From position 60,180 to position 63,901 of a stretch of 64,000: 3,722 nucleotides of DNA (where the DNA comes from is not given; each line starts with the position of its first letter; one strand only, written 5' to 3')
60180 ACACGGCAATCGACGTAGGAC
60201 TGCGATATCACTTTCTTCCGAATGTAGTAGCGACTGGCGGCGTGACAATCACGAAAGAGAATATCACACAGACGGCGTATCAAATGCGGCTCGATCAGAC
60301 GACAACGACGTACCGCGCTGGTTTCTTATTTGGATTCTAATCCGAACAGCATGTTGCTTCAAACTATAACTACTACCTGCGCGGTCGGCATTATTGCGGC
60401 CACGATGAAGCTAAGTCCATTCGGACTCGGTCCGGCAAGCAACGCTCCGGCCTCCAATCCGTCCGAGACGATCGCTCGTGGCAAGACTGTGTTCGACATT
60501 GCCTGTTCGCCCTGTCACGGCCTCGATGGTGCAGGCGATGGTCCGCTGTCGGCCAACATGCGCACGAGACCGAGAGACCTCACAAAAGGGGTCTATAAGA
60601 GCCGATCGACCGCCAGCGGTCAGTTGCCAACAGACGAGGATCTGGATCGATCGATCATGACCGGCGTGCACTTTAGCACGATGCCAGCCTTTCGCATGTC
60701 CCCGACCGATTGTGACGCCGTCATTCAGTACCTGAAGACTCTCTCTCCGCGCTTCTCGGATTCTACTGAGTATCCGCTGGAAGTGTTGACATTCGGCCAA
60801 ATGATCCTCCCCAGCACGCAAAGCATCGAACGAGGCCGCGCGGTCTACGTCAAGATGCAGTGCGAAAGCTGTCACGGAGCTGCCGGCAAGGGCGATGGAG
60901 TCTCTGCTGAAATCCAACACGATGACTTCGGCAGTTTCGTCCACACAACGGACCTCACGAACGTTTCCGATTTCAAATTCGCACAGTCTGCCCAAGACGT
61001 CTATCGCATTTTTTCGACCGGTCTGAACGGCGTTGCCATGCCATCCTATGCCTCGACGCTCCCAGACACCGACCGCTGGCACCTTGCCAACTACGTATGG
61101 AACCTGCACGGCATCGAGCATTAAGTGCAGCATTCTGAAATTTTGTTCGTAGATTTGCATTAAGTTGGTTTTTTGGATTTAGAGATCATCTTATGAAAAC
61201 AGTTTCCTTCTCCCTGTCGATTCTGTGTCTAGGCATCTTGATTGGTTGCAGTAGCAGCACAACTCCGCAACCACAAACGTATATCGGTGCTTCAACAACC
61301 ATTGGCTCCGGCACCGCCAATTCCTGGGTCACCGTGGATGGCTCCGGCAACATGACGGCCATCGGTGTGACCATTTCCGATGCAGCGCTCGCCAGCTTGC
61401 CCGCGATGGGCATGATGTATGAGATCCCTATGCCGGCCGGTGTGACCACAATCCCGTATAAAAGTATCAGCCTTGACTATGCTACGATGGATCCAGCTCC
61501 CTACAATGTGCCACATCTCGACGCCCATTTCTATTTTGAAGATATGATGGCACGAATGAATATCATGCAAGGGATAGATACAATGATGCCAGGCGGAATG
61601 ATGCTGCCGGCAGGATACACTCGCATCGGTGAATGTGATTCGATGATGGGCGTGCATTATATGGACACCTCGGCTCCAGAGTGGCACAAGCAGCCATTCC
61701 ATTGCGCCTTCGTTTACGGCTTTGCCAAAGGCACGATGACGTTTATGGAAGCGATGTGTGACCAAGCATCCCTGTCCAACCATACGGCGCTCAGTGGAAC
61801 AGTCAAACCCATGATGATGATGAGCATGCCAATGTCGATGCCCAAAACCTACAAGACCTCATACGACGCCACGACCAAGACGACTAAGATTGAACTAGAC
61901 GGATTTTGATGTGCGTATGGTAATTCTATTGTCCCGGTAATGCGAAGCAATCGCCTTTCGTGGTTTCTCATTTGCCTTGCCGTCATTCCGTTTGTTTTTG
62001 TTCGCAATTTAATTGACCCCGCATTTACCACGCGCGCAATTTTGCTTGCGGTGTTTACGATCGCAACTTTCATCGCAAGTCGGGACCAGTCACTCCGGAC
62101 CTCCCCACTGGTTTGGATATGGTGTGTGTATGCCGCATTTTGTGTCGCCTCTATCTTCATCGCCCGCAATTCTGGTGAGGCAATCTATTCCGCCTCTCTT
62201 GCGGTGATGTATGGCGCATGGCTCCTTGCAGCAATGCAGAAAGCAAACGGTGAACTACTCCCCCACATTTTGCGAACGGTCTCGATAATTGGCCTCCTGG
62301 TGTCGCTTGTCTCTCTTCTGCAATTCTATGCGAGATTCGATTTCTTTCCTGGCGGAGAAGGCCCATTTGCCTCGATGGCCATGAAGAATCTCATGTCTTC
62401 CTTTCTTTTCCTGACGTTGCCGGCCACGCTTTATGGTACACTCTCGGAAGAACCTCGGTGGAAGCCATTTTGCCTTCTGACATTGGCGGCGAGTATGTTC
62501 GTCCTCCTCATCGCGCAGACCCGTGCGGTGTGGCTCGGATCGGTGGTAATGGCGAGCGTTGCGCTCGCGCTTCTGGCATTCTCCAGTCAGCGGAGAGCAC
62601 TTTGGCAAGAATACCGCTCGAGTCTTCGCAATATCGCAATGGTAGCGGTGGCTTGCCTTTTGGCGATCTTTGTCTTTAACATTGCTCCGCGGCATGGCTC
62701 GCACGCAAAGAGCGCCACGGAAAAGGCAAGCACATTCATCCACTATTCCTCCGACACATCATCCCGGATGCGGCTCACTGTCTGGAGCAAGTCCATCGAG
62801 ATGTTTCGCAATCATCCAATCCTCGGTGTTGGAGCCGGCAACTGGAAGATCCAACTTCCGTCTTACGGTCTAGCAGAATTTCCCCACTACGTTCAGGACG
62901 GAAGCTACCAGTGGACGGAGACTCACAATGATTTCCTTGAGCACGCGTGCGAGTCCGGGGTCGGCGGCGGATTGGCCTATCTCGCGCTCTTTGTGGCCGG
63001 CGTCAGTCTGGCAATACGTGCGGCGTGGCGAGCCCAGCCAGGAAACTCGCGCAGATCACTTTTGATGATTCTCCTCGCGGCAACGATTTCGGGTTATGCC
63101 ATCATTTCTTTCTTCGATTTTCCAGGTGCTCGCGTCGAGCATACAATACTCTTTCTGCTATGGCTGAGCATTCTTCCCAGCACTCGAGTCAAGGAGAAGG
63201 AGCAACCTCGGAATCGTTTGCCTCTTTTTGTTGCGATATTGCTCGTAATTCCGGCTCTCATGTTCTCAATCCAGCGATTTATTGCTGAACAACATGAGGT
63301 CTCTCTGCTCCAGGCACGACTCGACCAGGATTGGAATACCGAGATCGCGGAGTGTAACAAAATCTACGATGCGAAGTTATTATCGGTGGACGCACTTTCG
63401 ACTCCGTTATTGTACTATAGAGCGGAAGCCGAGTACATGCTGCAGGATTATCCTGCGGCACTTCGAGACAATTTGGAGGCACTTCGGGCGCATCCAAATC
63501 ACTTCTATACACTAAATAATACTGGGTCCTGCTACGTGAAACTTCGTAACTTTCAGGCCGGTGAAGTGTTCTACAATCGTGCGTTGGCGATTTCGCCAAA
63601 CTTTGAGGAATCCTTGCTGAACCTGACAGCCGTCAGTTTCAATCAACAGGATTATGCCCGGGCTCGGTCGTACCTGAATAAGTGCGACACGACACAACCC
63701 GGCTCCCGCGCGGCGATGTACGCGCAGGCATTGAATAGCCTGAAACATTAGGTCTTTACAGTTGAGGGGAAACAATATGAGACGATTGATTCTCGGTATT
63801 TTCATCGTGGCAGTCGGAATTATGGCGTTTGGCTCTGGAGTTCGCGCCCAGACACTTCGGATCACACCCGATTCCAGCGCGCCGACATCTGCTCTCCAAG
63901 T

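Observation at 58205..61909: Operon that looks like an iron-oxidation / extracellular electron-transfer conduit: cupredoxin - Cyc2-like cytochrome-porin - dihaem cytochrome c - Met-rich lipoprotein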

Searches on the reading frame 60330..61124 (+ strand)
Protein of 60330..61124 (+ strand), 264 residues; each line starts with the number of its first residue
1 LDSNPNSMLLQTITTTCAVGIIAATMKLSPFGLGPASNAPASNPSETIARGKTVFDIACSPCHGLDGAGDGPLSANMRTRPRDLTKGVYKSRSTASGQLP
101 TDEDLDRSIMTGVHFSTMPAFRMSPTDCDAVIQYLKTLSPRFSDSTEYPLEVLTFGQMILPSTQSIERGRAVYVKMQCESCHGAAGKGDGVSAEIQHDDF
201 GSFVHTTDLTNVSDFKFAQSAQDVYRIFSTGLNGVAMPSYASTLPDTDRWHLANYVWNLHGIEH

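Call 3: search_protein_families(library=pfam, proteins=[window:60330-61124:+], max_evalue=1)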
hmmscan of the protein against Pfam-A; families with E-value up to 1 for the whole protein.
window:60330-61124:+ (264 aa): 9 families
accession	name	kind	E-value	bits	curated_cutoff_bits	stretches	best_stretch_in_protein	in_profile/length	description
PF00034.26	Cytochrom_C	-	5.1e-22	79.4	21.3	2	48-139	1-90/90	Cytochrome c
PF13442.11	Cytochrome_CBB3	-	3.5e-21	75.7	27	2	165-256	2-68/68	Cytochrome C oxidase, cbb3-type, subunit III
PF02167.20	Cytochrom_C1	-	0.002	18.3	22.8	0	46-66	13-33/219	Cytochrome C1 family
PF14495.11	Cytochrom_C550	-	0.014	15.5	27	0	46-63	24-41/136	Cytochrome c-550 domain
PF22113.1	Mtrc-MtrF_II-IV_dom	-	0.035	14.1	30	1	173-214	27-67/176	Outer membrane cytochrome MtrC/MtrF-like, domains II/IV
PF25115.1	Agd3_CE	-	0.046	13.1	27.6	1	106-171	7-72/366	Agd3 deacetylase domain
PF09086.16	DUF1924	-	0.068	14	22.5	0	168-191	10-42/96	Domain of unknown function (DUF1924)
PF13435.11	Cytochrome_C554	-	0.16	13.4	20.8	0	169-183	70-84/84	Cytochrome c554 and c-prime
PF09699.15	Paired_CXXCH_1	-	0.35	11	20.6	0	175-186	6-17/41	Doubled CXXCH motif (Paired_CXXCH_1)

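Call 4: search_protein_families(library=ncbifam, proteins=[window:60330-61124:+], max_evalue=1)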
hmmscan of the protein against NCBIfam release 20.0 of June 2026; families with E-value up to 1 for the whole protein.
window:60330-61124:+ (264 aa): 19 families
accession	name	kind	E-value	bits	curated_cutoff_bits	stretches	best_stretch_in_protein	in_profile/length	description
NF011054.0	PRK14486.1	equivalog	8.9e-15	55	447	2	126-260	174-291/294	putative bifunctional cbb3-type cytochrome c oxidase subunit II/cytochrome c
TIGR00782.1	ccoP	equivalog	1.5e-12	47.5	179.95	2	161-261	198-283/285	cytochrome-c oxidase, cbb3-type subunit III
NF033864.1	cytochrome579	equivalog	5.4e-11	42.6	280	2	37-95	38-98/179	cytochrome 579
NF050122.1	bc1_QcrC_actin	exception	3.1e-08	33.3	200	2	38-69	31-62/253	cytochrome bc1 complex diheme cytochrome c subunit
NF040971.1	cytc_ExtS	equivalog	2.6e-06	26.9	100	2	155-196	67-108/262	selenite/tellurite reduction operon c-type cytochrome lipoprotein ExtS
TIGR04494.1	c550_PedF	equivalog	5.3e-06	26.4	122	1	26-86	28-88/133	cytochrome c-550 PedF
TIGR03872.1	cytochrome_MoxG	equivalog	0.00013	22.1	147.8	1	42-70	38-66/133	cytochrome c(L), periplasmic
NF045930.1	Cytc6PetJCyano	equivalog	0.00014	21.8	135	0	46-64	26-44/110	cytochrome c6 PetJ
NF052248.1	SorU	equivalog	0.00016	21.9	100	0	221-256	39-72/72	SorU family sulfite dehydrogenase c-type cytochrome subunit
NF045774.1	cytochro_C551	exception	0.0003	20.7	118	0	24-69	12-60/110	cytochrome c551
TIGR03806.1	chp_HNE_0200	subfamily_domain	0.00031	20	313.3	1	20-128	184-287/314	SO2930 family diheme c-type cytochrome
NF045773.1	cytochro_C550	exception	0.0004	20.3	125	0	24-70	19-71/118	cytochrome c550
NF040606.1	CytoC_perox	subfamily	0.00046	19.5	150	1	163-215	295-345/524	di-heme-cytochrome C peroxidase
TIGR02603.1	CxxCH_TIGR02603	domain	0.0022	18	68.15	1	48-70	3-25/134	putative heme-binding domain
TIGR03045.1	PS_II_C550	equivalog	0.005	16.5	177.75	0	46-63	49-66/159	photosystem II cytochrome c-550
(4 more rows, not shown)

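Call 35: search_solved_structures(query=window:60330-61124:+, max_evalue=0.001)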
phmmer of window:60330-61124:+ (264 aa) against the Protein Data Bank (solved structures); distinct sequences matched with E-value up to 0.001: 4.
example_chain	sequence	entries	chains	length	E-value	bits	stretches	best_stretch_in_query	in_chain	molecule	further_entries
6h5l_B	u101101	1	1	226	9.4e-49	169.5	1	44-259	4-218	Conserved hypothetical cytochrome protein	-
6f0k_E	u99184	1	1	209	2.2e-07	34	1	164-262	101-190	Quinol:cytochrome c oxidoreductase monoheme cytochrome subunit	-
7q21_C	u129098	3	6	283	5.5e-05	26.1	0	36-69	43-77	Cytochrome bc1 complex cytochrome c subunit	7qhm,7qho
6btm_E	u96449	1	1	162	9.8e-05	25.3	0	166-259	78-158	Alternative Complex III subunit E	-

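Call 84: search_solved_structures(query=window:60351-61124:+, max_evalue=1e-10, show_alignments=1)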
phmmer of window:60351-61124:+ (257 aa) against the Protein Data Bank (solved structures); distinct sequences matched with E-value up to 1e-10: 1.
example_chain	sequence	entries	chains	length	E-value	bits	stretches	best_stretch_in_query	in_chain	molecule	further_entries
6h5l_B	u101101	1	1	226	8.6e-49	169.6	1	37-252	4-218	Conserved hypothetical cytochrome protein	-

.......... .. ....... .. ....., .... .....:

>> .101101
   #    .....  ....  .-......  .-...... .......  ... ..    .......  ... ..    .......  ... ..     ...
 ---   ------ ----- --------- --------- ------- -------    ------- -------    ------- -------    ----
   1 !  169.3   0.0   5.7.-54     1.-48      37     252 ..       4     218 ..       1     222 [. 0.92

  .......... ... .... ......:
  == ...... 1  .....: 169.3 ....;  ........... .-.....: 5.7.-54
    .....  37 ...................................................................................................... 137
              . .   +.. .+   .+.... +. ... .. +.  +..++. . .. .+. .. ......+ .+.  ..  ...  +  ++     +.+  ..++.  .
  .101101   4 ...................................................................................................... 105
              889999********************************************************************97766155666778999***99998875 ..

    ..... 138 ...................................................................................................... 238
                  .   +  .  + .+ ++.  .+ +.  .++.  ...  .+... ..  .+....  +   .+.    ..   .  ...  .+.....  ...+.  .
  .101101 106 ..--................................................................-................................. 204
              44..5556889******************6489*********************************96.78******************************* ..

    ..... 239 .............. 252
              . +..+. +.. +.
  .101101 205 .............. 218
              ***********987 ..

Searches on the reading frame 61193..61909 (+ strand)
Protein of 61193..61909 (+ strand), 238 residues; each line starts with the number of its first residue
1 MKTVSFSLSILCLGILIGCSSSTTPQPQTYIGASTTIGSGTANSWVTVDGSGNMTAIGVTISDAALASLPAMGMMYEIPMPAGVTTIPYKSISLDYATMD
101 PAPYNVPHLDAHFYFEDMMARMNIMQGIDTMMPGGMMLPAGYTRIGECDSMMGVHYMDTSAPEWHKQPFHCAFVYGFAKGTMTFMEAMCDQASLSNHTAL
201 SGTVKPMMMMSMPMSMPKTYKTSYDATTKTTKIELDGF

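Call 3: search_protein_families(library=pfam, proteins=[window:61193-61909:+], max_evalue=1)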
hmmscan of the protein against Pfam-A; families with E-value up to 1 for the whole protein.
window:61193-61909:+ (238 aa): 2 families
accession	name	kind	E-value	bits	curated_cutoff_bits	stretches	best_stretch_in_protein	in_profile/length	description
PF18197.6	TTHB210-like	-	5.1e-08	33.8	26.6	1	49-96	1-50/50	Hypothetical protein TTHB210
PF16807.11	Phage_tail_terminator_4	-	0.23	11.8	27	1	122-172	82-133/142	Putative tail termination protein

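Call 4: search_protein_families(library=ncbifam, proteins=[window:61193-61909:+], max_evalue=1)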
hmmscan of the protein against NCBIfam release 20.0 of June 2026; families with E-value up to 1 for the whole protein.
window:61193-61909:+ (238 aa): 0 families

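Call 34: search_solved_structures(query=window:61193-61909:+, max_evalue=1, show_alignments=1)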
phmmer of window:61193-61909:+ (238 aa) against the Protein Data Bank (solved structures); distinct sequences matched with E-value up to 1: 0.

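Call 62: find_homologous_proteins(query=window:61193-61909:+)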
Query window:61193-61909:+ (238 aa): 11 proteins with E <= 0.001 among 398 candidates.
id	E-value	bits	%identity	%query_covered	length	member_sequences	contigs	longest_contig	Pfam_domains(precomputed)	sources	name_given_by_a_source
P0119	1.4e-155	533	100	100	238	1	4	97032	PF18197.7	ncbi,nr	ncbi:MAG: DUF5602 domain-containing protein [Bacteroidota bacterium]|nr:DUF5602 domain-containing pr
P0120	6.4e-100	351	68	100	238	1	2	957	PF18197.7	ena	-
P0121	2.8e-81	290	55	100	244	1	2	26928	PF18197.7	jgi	-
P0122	3.4e-75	270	53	100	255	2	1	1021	-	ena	-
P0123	1.4e-74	268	57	98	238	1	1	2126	PF18197.7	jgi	jgi:hypothetical protein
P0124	7.6e-73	263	53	100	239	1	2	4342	-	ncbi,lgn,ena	-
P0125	1.9e-71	258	53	99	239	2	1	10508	PF18197.7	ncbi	-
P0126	1.8e-68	248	59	88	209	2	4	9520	PF18197.7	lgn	-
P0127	1.3e-65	239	52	100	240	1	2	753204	PF18197.7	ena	-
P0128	1.8e-15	75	31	76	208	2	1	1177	-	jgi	jgi:hypothetical protein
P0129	4.7e-11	61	28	88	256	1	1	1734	PF18197.7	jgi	jgi:hypothetical protein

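Call 63: find_encoding_contigs(protein=P0121, flank=10000, max_places=2)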
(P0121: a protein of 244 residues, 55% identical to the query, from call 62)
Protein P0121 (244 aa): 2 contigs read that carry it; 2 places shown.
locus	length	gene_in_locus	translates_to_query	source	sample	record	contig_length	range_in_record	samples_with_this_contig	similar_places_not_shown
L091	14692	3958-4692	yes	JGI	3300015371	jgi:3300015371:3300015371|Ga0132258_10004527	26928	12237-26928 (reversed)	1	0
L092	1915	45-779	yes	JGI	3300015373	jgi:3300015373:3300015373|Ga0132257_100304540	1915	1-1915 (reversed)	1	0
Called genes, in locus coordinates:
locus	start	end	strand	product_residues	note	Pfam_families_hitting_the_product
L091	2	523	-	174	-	?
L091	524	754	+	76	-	-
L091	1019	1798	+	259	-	PF13715:CarbopepD_reg_2 (faint), PF13620:CarboxypepD_reg (weak)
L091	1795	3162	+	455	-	-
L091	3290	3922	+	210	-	PF00034:Cytochrom_C, PF13442:Cytochrome_CBB3 (weak), PF00034:Cytochrom_C, PF13442:Cytochrome_CBB3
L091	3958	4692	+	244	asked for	PF18197:TTHB210-like (faint)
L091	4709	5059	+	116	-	PF00403:HMA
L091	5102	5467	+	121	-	-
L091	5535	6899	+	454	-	PF02321:OEP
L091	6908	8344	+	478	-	PF25919:BSH_CusB, PF25973:BSH_CzcB, PF25954:Beta-barrel_RND_2, PF25975:CzcB_C (weak), PF25989:YknX_C (weak), PF11604:CusF_Ec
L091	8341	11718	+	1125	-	PF00873:ACR_tran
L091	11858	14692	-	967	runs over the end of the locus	-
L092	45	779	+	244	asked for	PF18197:TTHB210-like (faint)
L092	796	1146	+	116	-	PF00403:HMA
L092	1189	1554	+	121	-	-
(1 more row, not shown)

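Call 64: find_encoding_contigs(protein=P0127, flank=8000, max_places=2)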
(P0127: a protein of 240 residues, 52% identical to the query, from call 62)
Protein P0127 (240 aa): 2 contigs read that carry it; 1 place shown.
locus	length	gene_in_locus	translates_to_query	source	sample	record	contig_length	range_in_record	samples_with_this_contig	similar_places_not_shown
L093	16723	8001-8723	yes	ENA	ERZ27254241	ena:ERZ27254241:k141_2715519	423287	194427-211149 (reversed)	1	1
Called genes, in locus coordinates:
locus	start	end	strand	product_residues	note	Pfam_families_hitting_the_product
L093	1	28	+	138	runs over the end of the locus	-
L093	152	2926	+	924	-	PF18582:HZS_alpha, PF18962:Por_Secre_tail (weak)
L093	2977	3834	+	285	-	PF10043:DUF2279 (weak)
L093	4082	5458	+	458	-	PF17164:DUF5122 (faint), PF13860:FlgD_ig (faint)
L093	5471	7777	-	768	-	PF04945:YHS (faint), PF19335:HMBD, PF00122:E1-E2_ATPase, PF00702:Hydrolase, PF08282:Hydrolase_3 (faint)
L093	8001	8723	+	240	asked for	PF18197:TTHB210-like (weak)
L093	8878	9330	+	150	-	PF01165:Ribosomal_S21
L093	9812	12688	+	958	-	PF12371:TMEM131_like_N (faint), PF15780:ASH (faint), PF22544:HYDIN_VesB_CFA65-like_Ig (faint), PF07610:DUF1573 (faint), PF22067:Cep192_D3 (faint), PF22073:Cep192_D4 (weak), PF18962:Por_Secre_tail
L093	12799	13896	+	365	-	PF00383:dCMP_cyt_deam_1, PF01872:RibD_C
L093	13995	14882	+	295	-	PF03755:YicC-like_N, PF08340:YicC-like_C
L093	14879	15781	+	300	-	PF07313:AmiA-like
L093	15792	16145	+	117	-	PF02686:GatC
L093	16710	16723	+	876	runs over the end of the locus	PF04616:Glyco_hydro_43 (faint), PF07676:PD40, PF00691:OmpA (weak)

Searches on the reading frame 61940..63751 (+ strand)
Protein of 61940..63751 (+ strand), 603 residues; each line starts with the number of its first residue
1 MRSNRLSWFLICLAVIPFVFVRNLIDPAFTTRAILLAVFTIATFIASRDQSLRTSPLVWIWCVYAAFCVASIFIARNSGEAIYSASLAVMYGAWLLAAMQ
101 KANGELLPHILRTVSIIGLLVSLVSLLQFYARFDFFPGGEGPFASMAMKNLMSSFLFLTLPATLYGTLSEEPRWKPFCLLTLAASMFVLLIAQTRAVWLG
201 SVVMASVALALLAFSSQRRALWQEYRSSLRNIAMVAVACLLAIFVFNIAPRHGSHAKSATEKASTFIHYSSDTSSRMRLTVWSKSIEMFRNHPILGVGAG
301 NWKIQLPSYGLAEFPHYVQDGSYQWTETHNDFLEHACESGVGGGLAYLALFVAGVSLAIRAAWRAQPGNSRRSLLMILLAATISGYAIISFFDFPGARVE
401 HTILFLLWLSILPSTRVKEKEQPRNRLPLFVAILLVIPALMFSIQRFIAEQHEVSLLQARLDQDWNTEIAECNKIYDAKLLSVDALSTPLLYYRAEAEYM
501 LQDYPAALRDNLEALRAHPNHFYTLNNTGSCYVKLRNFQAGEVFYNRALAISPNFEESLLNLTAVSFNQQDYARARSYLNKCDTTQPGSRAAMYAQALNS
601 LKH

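Call 3: search_protein_families(library=pfam, proteins=[window:61940-63751:+], max_evalue=1)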
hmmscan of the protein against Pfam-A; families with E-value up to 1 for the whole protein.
window:61940-63751:+ (603 aa): 16 families
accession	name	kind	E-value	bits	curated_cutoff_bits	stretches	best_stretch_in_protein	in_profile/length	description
PF04932.20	Wzy_C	-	3e-21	76.2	31.7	1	181-348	2-149/149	O-Antigen ligase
PF00515.34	TPR_1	-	1.1e-07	31.7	27.8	2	524-555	3-34/34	Tetratricopeptide repeat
PF07719.23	TPR_2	-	1.5e-07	31.5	27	1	524-554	3-33/34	Tetratricopeptide repeat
PF13431.12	TPR_17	-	1.6e-05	25.2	24.4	2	544-576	1-33/34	Tetratricopeptide repeat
PF13428.12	TPR_14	-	5.6e-05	23.9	23.5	1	559-597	4-42/44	Tetratricopeptide repeat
PF13424.12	TPR_12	-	0.00026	21.5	30.1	1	491-552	6-75/77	Tetratricopeptide repeat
PF13181.12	TPR_8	-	0.00036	20.9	25.7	1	526-554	5-33/34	Tetratricopeptide repeat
PF14853.12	Fis1_TPR_C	-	0.0014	19.2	25.3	1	491-520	4-33/53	Fis1 C-terminal tetratricopeptide repeat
PF14559.12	TPR_19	-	0.003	18.3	25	1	536-591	5-61/68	Tetratricopeptide repeat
PF13432.12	TPR_16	-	0.0046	17.8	32.7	1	495-554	4-63/65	Tetratricopeptide repeat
PF13371.12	TPR_9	-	0.023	15.1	35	1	502-553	9-60/73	Tetratricopeptide repeat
PF13174.12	TPR_6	-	0.031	15.4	26.3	0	562-587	6-31/33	Tetratricopeptide repeat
PF21719.3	MIOS_a-sol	-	0.039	13.9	27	0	203-246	160-201/230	MIOS, alpha-solenoid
PF12895.13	ANAPC3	-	0.057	14.2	27.2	1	539-598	6-66/82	Anaphase-promoting complex, cyclosome, subunit 3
PF13414.12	TPR_11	-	0.088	13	26.8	0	545-567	17-39/42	TPR repeat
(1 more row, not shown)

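Call 4: search_protein_families(library=ncbifam, proteins=[window:61940-63751:+], max_evalue=1)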
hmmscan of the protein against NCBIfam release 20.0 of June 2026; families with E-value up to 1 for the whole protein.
window:61940-63751:+ (603 aa): 8 families
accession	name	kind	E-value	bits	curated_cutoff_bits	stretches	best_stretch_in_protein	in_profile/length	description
TIGR00947.1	2A73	equivalog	1.6e-12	47.2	366.4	1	34-405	46-412/425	IctB family putative bicarbonate transporter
TIGR02521.1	type_IV_pilW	equivalog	4.2e-08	33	154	1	520-586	133-199/234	type IV pilus biogenesis/stability protein PilW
TIGR02917.1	PEP_TPR_lipo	equivalog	2.9e-06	25.5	312.2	1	511-600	182-271/899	XrtA/PEP-CTERM system TPR-repeat protein PrsT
NF047371.1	FlcA_CTERM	equivalog_domain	0.015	13.8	300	1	488-552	472-537/646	periplasmic flagellar collar protein FlcA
TIGR03939.1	PGA_TPR_OMP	equivalog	0.024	12.9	366.65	1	522-596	86-160/800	poly-beta-1,6 N-acetyl-D-glucosamine export porin PgaA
NF033762.1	social_mot_Tgl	equivalog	0.03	13.7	225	1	507-575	50-119/252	social motility TPR repeat lipoprotein Tgl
TIGR04510.1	mod_pep_cyc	subfamily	0.03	12.8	400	1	478-597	358-475/814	putative peptide modification system cyclase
NF047507.1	TPR_BatC_Lepto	exception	0.057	12.9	175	1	490-566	60-140/214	TPR repeat-containing protein BatC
